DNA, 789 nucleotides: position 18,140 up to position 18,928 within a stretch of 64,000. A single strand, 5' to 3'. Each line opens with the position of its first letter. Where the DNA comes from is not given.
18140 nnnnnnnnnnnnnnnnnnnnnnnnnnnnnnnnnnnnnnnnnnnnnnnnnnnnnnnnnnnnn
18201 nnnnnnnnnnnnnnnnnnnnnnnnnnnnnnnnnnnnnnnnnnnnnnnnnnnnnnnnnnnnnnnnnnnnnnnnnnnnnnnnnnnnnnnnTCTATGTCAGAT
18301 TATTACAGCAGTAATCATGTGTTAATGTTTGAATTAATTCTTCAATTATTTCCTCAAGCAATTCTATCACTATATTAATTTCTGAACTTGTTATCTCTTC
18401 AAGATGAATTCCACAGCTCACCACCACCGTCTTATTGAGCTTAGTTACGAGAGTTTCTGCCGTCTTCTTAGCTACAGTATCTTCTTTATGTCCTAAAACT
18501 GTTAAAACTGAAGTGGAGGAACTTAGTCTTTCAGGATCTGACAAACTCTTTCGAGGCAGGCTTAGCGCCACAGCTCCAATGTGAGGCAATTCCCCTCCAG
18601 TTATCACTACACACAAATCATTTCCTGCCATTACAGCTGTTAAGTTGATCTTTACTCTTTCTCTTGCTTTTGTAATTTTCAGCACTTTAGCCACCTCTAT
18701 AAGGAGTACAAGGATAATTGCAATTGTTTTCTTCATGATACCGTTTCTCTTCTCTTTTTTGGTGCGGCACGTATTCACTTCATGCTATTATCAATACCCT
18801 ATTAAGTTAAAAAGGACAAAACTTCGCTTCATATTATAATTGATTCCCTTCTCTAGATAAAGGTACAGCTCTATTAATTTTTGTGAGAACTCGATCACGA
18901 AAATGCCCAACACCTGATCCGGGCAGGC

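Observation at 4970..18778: Self-contained (hetero)aromatic-acid transformation locus without any CoA ligase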

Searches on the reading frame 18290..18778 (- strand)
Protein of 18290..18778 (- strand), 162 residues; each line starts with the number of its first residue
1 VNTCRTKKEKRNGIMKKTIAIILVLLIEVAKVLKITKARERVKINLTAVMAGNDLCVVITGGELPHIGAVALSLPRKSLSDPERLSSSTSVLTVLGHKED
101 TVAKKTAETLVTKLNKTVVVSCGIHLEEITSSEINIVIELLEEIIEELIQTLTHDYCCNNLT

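Call 4: search_protein_families(library=pfam, proteins=[window:18290-18778:-])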
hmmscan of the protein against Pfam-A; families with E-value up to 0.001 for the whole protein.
window:18290-18778:- (162 aa): 2 families
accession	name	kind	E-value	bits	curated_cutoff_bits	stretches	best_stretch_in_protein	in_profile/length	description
PF21758.2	PAC_bac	-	7e-39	132.5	27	1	39-152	2-114/115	Bacterial proteasome assembling chaperone-like protein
PF16093.10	PAC4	-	5.4e-06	26.8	31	1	46-124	4-77/77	Proteasome assembly chaperone 4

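Call 6: search_protein_families(library=ncbifam, proteins=[window:18290-18778:-], max_evalue=0.00001)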
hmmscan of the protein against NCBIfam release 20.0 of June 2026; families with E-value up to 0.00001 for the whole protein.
window:18290-18778:- (162 aa): 0 families

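Call 11: search_solved_structures(query=window:18290-18778:-, max_evalue=1, show_alignments=2)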
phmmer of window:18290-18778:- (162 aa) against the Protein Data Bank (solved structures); distinct sequences matched with E-value up to 1: 7.
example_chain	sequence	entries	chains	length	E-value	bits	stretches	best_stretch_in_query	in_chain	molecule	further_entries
8pzh_A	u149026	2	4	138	8.9e-07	32.3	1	49-152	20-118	Protein LpdD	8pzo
8p4w_A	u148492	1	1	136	9.5e-07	32.2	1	49-152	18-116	Protein LpdD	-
8po5_A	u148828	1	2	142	1e-06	32.1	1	49-152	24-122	Protein LpdD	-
2vzk_B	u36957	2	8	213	0.24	14.7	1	46-123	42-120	GLUTAMATE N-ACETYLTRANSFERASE 2 BETA CHAIN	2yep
2v4i_B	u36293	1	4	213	0.24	14.7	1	46-123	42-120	GLUTAMATE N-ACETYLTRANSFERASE 2 BETA CHAIN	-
1vz6_A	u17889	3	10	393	0.67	13.3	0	46-123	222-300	ORNITHINE ACETYL-TRANSFERASE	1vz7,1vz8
1sd4_A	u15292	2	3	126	0.68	13.2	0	97-144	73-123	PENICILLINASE REPRESSOR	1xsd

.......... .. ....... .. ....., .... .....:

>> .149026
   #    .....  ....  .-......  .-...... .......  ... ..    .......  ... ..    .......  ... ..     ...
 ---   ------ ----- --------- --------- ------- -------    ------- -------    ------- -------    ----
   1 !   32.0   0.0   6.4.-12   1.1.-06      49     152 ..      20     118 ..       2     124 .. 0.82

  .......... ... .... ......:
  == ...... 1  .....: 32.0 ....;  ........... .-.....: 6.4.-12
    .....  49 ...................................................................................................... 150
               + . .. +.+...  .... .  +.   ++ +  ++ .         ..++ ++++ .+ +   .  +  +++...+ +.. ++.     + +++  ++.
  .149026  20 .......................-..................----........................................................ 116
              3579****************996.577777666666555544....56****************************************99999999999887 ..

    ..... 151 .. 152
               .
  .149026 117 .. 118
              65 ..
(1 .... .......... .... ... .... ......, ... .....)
